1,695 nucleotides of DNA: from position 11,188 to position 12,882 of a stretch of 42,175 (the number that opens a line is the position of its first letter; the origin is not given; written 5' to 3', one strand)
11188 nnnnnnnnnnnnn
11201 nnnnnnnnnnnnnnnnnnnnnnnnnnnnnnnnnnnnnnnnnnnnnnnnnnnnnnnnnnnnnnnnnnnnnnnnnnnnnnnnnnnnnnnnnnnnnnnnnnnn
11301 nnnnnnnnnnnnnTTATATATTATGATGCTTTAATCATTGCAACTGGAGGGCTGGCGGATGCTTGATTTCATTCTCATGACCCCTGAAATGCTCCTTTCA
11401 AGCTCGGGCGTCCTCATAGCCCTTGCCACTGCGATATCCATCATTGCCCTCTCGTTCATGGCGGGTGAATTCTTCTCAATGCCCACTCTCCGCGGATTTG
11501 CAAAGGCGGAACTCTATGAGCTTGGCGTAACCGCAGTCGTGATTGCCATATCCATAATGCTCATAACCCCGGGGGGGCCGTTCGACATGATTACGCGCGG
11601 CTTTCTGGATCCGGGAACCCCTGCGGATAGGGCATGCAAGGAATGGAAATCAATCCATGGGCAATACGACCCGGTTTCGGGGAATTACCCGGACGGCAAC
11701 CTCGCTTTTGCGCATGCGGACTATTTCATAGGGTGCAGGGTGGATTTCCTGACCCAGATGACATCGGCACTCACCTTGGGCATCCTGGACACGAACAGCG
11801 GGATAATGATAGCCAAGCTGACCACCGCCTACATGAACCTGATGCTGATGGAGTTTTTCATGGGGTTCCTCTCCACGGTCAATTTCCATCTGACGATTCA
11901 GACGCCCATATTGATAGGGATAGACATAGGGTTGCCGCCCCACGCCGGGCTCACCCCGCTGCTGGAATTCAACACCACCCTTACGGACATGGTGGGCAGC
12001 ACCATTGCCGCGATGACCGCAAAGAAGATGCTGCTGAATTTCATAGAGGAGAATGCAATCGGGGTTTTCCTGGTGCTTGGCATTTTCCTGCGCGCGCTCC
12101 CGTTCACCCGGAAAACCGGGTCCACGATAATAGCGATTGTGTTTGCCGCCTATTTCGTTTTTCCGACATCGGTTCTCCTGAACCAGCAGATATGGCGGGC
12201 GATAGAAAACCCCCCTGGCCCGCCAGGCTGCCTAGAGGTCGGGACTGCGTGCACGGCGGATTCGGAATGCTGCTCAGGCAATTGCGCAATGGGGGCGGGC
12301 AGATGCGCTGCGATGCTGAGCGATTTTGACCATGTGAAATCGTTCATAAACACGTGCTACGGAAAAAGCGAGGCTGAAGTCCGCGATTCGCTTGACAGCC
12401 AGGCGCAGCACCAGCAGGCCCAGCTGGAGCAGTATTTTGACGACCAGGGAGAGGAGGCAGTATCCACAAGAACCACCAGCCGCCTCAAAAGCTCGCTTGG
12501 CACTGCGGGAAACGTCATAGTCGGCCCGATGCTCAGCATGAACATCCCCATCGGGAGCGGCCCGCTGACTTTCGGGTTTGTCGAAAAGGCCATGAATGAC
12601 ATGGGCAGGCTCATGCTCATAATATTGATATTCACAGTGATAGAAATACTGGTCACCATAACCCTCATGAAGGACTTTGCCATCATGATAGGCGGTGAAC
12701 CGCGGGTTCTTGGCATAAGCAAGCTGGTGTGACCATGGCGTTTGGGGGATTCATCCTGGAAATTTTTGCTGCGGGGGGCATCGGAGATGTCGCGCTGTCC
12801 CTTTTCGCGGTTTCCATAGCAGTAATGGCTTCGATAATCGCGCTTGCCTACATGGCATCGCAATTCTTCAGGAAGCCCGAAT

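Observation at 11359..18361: Six tandem paralogues of an unrecognised polytopic membrane-protein family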

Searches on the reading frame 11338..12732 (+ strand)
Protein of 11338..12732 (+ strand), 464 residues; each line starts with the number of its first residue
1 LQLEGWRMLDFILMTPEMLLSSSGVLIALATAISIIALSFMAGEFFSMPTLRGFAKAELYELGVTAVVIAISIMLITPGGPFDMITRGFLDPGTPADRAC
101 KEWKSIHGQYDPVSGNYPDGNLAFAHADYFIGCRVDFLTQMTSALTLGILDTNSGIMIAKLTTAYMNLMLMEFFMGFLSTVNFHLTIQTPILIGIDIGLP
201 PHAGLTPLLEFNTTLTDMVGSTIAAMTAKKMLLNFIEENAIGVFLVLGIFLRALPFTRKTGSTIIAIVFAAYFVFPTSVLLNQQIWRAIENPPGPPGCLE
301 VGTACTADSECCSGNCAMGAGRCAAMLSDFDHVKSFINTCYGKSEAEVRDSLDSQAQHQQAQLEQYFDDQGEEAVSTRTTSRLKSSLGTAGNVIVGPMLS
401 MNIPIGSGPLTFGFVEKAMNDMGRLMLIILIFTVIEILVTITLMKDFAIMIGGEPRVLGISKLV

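Call 3: search_protein_families(library=pfam, proteins=[window:11338-12732:+], max_evalue=1)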
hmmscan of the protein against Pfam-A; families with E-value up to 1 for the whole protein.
window:11338-12732:+ (464 aa): 4 families
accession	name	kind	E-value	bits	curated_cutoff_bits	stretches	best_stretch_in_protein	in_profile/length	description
PF11703.13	UPF0506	-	0.037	14.9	23.2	1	298-317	35-54/59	UPF0506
PF17557.7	Conotoxin_I2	-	0.18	12.4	27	1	298-319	1-22/38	I2-superfamily conotoxins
PF08091.16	Toxin_21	-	0.31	11.5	21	1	298-320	1-23/40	Spider insecticidal peptide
PF08116.16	Toxin_29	-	0.92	10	25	0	301-317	6-22/31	PhTx neurotoxin family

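Call 9: find_homologous_proteins(query=A1, max_evalue=0.001)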
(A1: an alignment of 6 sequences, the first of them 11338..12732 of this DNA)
Query A1 (6 sequences) (464 aa, profile of the alignment): 70 proteins with E <= 0.001 among 8000 candidates.
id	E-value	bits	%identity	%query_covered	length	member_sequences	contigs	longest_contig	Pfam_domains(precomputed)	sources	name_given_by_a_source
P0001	3.3e-120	420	99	98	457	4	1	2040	-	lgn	-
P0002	1.0e-100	356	21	53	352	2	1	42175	-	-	-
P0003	4.5e-76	275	22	63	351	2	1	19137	-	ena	-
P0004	3.9e-72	262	57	98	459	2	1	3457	-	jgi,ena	-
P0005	5.6e-60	222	43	98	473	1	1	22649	-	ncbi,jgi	ncbi:MAG: hypothetical protein WC717_02525 [Candidatus Micrarchaeia archaeon]|jgi:hypothetical prote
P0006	8.0e-60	221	41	96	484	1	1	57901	-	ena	-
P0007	7.0e-59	218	43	98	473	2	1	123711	-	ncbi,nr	ncbi:MAG: hypothetical protein NTX79_05345 [Candidatus Micrarchaeota archaeon]|nr:hypothetical prote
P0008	8.1e-59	218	43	98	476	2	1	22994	-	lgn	-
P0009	1.2e-58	217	44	95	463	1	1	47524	-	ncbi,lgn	ncbi:MAG: hypothetical protein QXN37_03025 [Candidatus Anstonellaceae archaeon]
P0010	1.3e-58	217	43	98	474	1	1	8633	-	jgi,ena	-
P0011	2.0e-58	217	42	96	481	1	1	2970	-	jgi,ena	-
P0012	4.5e-58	215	42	94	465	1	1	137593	-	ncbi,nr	ncbi:MAG: hypothetical protein N3G80_00720 [Candidatus Micrarchaeota archaeon]|nr:hypothetical prote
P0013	7.2e-58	215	45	98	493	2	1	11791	-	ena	-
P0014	7.8e-58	215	41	98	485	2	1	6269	-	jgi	-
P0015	1.9e-57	213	47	98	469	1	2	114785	-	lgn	-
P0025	8.3e-55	205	40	95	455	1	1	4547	-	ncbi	-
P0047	2.1e-48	184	36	98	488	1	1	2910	-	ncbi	-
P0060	3.2e-36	144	29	95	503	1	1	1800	-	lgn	-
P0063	1.9e-34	138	28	94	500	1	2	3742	-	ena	-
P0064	2.8e-32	131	28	96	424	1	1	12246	-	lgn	-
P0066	1.3e-27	115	25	66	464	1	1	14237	-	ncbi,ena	-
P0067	8.8e-25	106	38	27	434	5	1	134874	-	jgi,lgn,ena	-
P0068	2.3e-24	105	27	66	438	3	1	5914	-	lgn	-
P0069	2.4e-19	88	29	54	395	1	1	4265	-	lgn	-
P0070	1.0e-14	73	40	11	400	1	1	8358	-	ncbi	-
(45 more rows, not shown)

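Call 11: find_encoding_contigs(protein=P0012, flank=10000, max_places=2)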
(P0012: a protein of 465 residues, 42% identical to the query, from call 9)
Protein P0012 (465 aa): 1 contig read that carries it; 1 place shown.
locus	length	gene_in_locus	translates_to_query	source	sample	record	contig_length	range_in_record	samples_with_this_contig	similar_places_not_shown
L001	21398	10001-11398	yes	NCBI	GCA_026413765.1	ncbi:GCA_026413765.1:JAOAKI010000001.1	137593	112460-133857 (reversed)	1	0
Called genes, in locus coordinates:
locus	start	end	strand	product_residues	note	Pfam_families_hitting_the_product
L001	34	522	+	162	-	PF00827:Ribosomal_L15e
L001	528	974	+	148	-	-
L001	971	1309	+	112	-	PF01900:RNase_P_Rpp14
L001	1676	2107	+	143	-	PF02675:AdoMet_dc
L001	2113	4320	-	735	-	PF01464:SLT (faint)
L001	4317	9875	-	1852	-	-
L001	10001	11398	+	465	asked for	-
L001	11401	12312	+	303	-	-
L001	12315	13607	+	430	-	-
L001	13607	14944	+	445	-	-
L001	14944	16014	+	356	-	-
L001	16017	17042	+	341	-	-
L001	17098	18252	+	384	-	PF02355:SecD_SecF_C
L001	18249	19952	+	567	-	PF02355:SecD_SecF_C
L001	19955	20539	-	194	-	PF09858:DUF2085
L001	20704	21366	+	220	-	PF01269:Fibrillarin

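Call 12: find_encoding_contigs(protein=P0067, flank=10000, max_places=2)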
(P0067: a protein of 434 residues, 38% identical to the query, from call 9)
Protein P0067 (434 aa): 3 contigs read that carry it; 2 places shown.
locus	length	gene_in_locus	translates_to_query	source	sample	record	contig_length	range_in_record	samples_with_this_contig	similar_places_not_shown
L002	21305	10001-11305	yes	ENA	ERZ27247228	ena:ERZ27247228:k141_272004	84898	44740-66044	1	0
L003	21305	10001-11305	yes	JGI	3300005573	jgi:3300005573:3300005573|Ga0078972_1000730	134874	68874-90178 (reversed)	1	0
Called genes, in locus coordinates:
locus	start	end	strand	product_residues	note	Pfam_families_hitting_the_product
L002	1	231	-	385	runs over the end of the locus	PF00155:Aminotran_1_2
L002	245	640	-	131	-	PF01842:ACT (weak), PF13291:ACT_4 (faint), PF22629:ACT_AHAS_ss (faint), PF01842:ACT (weak)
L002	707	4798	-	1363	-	-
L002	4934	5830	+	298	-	-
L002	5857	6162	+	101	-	PF01883:FeS_assembly_P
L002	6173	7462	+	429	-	PF00753:Lactamase_B, PF23023:Anti-Pycsar_Apyc1, PF12706:Lactamase_B_2 (weak), PF16661:Lactamase_B_6, PF10996:Beta-Casp, PF07521:RMMBL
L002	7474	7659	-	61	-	-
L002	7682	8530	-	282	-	PF01975:SurE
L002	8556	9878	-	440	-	PF01336:tRNA_anti-codon, PF00152:tRNA-synt_2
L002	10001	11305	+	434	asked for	-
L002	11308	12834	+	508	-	-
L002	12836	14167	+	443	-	-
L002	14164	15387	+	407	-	-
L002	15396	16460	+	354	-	-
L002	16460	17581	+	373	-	-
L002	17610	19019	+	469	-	PF02788:RuBisCO_large_N, PF00016:RuBisCO_large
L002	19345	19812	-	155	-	PF04079:SMC_ScpB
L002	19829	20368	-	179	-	PF13238:AAA_18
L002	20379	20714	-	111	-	PF03551:PadR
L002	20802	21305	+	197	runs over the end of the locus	-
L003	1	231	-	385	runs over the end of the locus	PF00155:Aminotran_1_2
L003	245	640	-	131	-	PF01842:ACT (weak), PF13291:ACT_4 (faint), PF22629:ACT_AHAS_ss (faint), PF01842:ACT (weak)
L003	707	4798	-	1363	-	-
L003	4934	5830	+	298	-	-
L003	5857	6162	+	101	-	PF01883:FeS_assembly_P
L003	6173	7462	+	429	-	PF00753:Lactamase_B, PF23023:Anti-Pycsar_Apyc1, PF12706:Lactamase_B_2 (weak), PF16661:Lactamase_B_6, PF10996:Beta-Casp, PF07521:RMMBL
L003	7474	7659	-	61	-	-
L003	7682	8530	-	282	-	PF01975:SurE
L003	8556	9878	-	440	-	PF01336:tRNA_anti-codon, PF00152:tRNA-synt_2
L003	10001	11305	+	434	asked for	-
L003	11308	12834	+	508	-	-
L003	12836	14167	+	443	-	-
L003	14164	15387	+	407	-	-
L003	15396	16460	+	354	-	-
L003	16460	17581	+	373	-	-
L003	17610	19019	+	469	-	PF02788:RuBisCO_large_N, PF00016:RuBisCO_large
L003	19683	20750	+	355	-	PF00579:tRNA-synt_1b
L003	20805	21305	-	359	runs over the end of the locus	PF05559:DUF763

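Call 18: search_protein_families(library=ncbifam, proteins=[window:11359-12732:+], max_evalue=1)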
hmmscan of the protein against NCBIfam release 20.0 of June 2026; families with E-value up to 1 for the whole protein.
window:11359-12732:+ (457 aa): 0 families

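Call 26: predict_structure(alignment_id=A3)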
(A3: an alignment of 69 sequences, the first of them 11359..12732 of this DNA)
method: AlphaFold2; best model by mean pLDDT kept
length: 457 residues; sequences in the alignment: 69
mean_pLDDT: 81.9   pTM: 0.78
mean pLDDT of the five models: 81.9, 81.4, 80.2, 79.1, 78.6
residues with pLDDT >= 90: 231; 70-90: 123; 50-70: 66; < 50: 37
segments of 3 or more residues with pLDDT < 50: 1-7, 358-368, 385-398
pLDDT, mean of each block of 10 residues (from residue 1): 49 67 89 95 95 92 92 95 91 95 96 96 92 78 69 89 88 80 78 77 92 96 96 93 91 94 97 95 90 93 91 83 61 63 71 50 45 61 48 42 78 91 96 94 87 64
secondary structure, 60 per line:
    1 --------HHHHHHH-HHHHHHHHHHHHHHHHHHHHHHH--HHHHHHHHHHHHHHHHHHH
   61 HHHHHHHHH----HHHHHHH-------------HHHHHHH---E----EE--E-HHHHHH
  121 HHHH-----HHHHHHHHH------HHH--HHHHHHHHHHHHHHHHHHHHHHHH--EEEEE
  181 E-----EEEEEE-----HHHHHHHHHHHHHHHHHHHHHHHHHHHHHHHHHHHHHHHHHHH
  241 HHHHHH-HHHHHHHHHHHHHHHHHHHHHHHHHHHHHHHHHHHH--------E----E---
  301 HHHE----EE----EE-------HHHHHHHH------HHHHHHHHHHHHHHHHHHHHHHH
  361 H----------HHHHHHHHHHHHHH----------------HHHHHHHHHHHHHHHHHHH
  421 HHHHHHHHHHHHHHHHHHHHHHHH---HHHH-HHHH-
elements in order: H9-15 H17-39 H42-69 H74-80 H94-100 H115-124 H130-138 H150-173 E176-181 E187-192 H198-246 H248-283 H324-331 H338-361 H372-385 H402-444 H448-451 H453-456

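Call 30: fold_search(model_id=the predicted structure, library=pdb)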
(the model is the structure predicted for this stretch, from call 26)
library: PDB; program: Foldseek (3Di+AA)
matches with E <= 10: 141; with E <= 0.001: 0
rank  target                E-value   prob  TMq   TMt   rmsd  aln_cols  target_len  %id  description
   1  7p5c_A                4.0e-01  0.11  0.14  0.15  26.5       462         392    9  Cryo-EM structure of human TTYH3 in Ca2+ and GDN (released 2021-08-11)
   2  7p5j_A                6.9e-01  0.08  0.13  0.14  22.2       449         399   10  Cryo-EM structure of human TTYH1 in GDN (released 2021-08-11)
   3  7rtu_B                9.1e-01  0.08  0.14  0.17  22.6       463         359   10  Cryo-EM structure of a TTYH2 trans-dimer (released 2021-08-25)
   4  5d6b                  1.1e+00  0.08  0.11  0.11  24.3       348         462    9  Human fumarase (wild type) (released 2016-08-24)
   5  8j80_A                1.4e+00  0.12  0.12  0.17  30.3       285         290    9  Cryo-EM structure of hZnT7-Fab complex in zinc state 1, determined in heterogeneous conformations- one subunit in an i (released 2023-09-20)
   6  1xwo_A                1.6e+00  0.03  0.10  0.10  25.4       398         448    8  crystal structrue of goose delta crystallin (released 2005-10-18)
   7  9g71_A                1.8e+00  0.08  0.16  0.18  19.6       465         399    7  Cryo-EM structure of TTYH2 in complex with lipids in GDN (released 2025-05-21)
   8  1xwo_B                1.8e+00  0.03  0.10  0.11  24.6       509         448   10  crystal structrue of goose delta crystallin (released 2005-10-18)
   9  7p5m_A                2.1e+00  0.07  0.17  0.19  24.1       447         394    7  Cryo-EM structure of human TTYH2 in lipid nanodiscs (released 2021-08-11)
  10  7rro_D3               2.3e+00  0.07  0.14  0.19  36.2       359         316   13  Structure of the 48-nm repeat doublet microtubule from bovine tracheal cilia (released 2021-10-27)
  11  2fen_A                2.3e+00  0.06  0.09  0.11  18.9       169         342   15  3-carboxy-cis,cis-muconate lactonizing enzyme from Agrobacterium radiobacter S2 (released 2006-10-31)
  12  9cpc_3E               2.4e+00  0.06  0.14  0.16  36.2       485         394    8  Atomic model of porcine brain ventricles cilia doublet microtubule (48-nm periodicity) (released 2024-10-23)
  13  8rj1_B                2.4e+00  0.04  0.11  0.11  25.6       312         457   11  Crystal structure of mutant aspartase from Caenibacillus caldisaponilyticus in the closed loop conformation (released 2025-01-15)
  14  9cpb_5T               2.5e+00  0.04  0.12  0.16  28.9       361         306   10  Atomic model of bovine Fallopian tube cilia doublet microtubule (48-nm periodicity) (released 2024-10-30)
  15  3r6y_G                2.6e+00  0.07  0.11  0.13  19.4       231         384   11  Crystal structure of chymotrypsin-treated aspartase from Bacillus sp. YM55-1 (released 2011-07-13)
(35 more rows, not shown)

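Call 32: find_related_loci(query=A5, collection=genome_contigs, flank=10000)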
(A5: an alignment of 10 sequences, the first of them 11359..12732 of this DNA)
Query A5 (457 aa) in genome_contigs; peptide patterns used: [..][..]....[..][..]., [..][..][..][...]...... (x = any residue, [..] = any of these).
143 stretches matched a pattern; 15 encode a relative of the query (tblastn E <= 1e-3); 15 distinct loci.
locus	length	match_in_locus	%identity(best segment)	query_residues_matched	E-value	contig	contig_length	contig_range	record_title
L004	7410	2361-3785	43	1-456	1e-124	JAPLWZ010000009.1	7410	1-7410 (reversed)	MAG: Candidatus Micrarchaeota archaeon isolate LacPavin_0920_WC57_MAG_51_7 LacPavin_0920_WC57_scaffold_370202, whole gen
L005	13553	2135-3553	43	1-457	4e-115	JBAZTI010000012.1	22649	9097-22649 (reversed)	MAG: Candidatus Micrarchaeia archaeon isolate SO_2017_GW1_2 NODE_9009_length_22649_cov_0.935174_OW334_2017, whole genome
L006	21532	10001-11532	44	18-457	4e-113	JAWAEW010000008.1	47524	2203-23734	MAG: Candidatus Anstonellaceae archaeon isolate QQ_201907_bins_174 QQ_201907_bins_174_scaffold_8, whole genome shotgun s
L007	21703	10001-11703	43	1-457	6e-111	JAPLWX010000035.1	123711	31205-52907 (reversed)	MAG: Candidatus Micrarchaeota archaeon isolate LacPavin_0419_WC90_MAG_54_17 LacPavin_0419_WC90_scaffold_34530, whole gen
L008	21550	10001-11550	44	18-457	1e-109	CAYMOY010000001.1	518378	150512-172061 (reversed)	MAG TPA_asm: Candidatus Micrarchaeota archaeon isolate binchicken_co66_60 genome assembly, contig: NODE_9_length_518378_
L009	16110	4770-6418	40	1-457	7e-110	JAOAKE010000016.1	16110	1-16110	MAG: Candidatus Micrarchaeota archaeon isolate SKW311 NODE_16_length_16142_cov_4.001120, whole genome shotgun sequence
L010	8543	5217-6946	41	1-457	1e-108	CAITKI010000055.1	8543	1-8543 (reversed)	uncultured Candidatus Micrarchaeota archaeon isolate AM-lipid-02-D9_bin-1051 genome assembly, contig: bin-1051:055/154,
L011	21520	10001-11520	42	11-457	1e-107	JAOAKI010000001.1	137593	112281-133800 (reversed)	MAG: Candidatus Micrarchaeota archaeon isolate SKW47 k141_1035005, whole genome shotgun sequence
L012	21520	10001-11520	43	18-457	1e-106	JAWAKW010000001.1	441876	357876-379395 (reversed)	MAG: Candidatus Anstonellaceae archaeon isolate SRBZ-1_202007_bins_105 SRBZ-1_202007_bins_105_scaffold_1, whole genome s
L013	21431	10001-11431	41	1-457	5e-108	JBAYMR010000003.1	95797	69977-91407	MAG: Candidatus Micrarchaeia archaeon isolate SO_2016_LW1_44 scaffold00098_LW64-88_2016, whole genome shotgun sequence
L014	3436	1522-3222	42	12-457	2e-105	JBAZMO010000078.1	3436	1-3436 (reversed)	MAG: Patescibacteria group bacterium isolate SO_2017_LW4_45 scaffold_56796_c1_LW137-91_2017, whole genome shotgun sequen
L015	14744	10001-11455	38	2-457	3e-99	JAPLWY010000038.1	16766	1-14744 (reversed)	MAG: Candidatus Micrarchaeota archaeon isolate LacPavin_0419_WC90_MAG_52_6 LacPavin_0419_WC90_scaffold_274811, whole gen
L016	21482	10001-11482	36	18-457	7e-85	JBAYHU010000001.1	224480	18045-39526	MAG: Candidatus Micrarchaeia archaeon isolate SO_2016_GW1_157 scaffold00098_OW334_2016, whole genome shotgun sequence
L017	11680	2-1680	42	8-457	2e-106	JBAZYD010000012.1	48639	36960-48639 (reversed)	MAG: Candidatus Micrarchaeia archaeon isolate SO_2017_GW1_72 NODE_3583_length_48639_cov_1.335587_OW334_2017, whole genom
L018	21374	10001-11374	25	19-457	4e-34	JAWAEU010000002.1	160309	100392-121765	MAG: Candidatus Anstonellaceae archaeon isolate QQ_201907_bins_162 QQ_201907_bins_162_scaffold_2, whole genome shotgun s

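Call 50: list_cluster_members(proteins=[P0066, P0070, P0064, P0069, P0068, P0060, P0063, P0025, P0047, P0067])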
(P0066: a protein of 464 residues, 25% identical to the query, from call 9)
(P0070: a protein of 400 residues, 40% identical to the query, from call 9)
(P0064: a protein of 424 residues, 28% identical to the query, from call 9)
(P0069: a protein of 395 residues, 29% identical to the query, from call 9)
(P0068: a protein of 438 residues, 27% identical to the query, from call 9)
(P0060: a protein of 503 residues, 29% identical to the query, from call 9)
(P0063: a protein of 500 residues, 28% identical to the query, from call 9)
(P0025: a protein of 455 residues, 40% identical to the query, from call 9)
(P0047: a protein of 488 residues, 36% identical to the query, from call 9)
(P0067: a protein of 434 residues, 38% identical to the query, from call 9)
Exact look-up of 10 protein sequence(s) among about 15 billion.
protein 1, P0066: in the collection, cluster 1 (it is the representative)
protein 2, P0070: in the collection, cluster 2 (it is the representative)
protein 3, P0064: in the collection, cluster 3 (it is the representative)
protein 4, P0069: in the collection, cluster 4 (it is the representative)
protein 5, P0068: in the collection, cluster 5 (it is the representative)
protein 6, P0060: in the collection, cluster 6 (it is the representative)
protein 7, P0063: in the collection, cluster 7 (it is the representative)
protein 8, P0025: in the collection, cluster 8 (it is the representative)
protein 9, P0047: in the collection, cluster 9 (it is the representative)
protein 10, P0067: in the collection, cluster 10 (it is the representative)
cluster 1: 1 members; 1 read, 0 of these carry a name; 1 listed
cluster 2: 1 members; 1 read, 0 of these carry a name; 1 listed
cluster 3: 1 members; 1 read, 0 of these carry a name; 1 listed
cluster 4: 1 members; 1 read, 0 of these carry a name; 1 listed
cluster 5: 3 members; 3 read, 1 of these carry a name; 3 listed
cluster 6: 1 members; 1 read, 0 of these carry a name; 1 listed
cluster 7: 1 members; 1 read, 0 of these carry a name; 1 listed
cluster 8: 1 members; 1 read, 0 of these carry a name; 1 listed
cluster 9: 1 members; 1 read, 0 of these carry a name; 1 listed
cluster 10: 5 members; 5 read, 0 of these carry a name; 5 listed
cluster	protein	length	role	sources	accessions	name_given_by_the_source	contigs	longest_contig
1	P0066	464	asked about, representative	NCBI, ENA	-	-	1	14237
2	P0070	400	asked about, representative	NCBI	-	-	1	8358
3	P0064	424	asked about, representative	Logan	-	-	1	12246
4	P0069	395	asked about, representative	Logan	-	-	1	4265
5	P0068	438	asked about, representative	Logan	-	-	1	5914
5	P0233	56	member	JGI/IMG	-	hypothetical protein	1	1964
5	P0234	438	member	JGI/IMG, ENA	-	-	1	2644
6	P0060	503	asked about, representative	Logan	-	-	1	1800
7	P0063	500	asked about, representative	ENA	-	-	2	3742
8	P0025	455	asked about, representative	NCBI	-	-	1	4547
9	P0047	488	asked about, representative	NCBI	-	-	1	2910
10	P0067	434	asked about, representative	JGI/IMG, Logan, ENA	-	-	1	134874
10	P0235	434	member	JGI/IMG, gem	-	-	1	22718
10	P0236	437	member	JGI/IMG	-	-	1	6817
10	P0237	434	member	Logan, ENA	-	-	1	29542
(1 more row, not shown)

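Call 51: find_encoding_contigs(protein=P0070, flank=10000, max_places=1)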
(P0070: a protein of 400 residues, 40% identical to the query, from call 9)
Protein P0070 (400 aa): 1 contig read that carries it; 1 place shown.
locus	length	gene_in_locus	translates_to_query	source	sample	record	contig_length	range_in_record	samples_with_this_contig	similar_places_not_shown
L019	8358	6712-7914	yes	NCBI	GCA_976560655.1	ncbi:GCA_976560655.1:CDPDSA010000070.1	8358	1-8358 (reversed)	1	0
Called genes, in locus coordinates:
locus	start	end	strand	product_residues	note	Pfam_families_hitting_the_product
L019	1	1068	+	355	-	?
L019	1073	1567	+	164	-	PF01988:VIT1 (faint)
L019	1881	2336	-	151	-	PF04079:SMC_ScpB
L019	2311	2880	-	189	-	PF13238:AAA_18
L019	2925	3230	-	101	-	PF03551:PadR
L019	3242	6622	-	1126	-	-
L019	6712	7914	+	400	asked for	-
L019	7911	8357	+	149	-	?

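Call 52: find_encoding_contigs(protein=P0066, flank=10000, max_places=1)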
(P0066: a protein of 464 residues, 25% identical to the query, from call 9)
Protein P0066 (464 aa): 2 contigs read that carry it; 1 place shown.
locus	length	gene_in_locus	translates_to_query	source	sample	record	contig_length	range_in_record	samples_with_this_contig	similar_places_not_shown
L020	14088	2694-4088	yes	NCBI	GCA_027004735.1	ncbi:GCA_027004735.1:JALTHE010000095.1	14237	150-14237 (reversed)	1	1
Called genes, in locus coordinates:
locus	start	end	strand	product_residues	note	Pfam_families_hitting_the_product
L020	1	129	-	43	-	?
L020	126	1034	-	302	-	PF13793:Pribosyltran_N, PF00156:Pribosyltran, PF14572:Pribosyl_synth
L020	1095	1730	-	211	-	PF01812:5-FTHF_cyc-lig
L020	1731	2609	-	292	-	-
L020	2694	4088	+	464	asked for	-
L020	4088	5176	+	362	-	-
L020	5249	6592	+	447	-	-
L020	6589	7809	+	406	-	-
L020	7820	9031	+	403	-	-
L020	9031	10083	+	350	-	-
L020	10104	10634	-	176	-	-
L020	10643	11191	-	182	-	-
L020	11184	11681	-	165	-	-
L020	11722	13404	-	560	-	-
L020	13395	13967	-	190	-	-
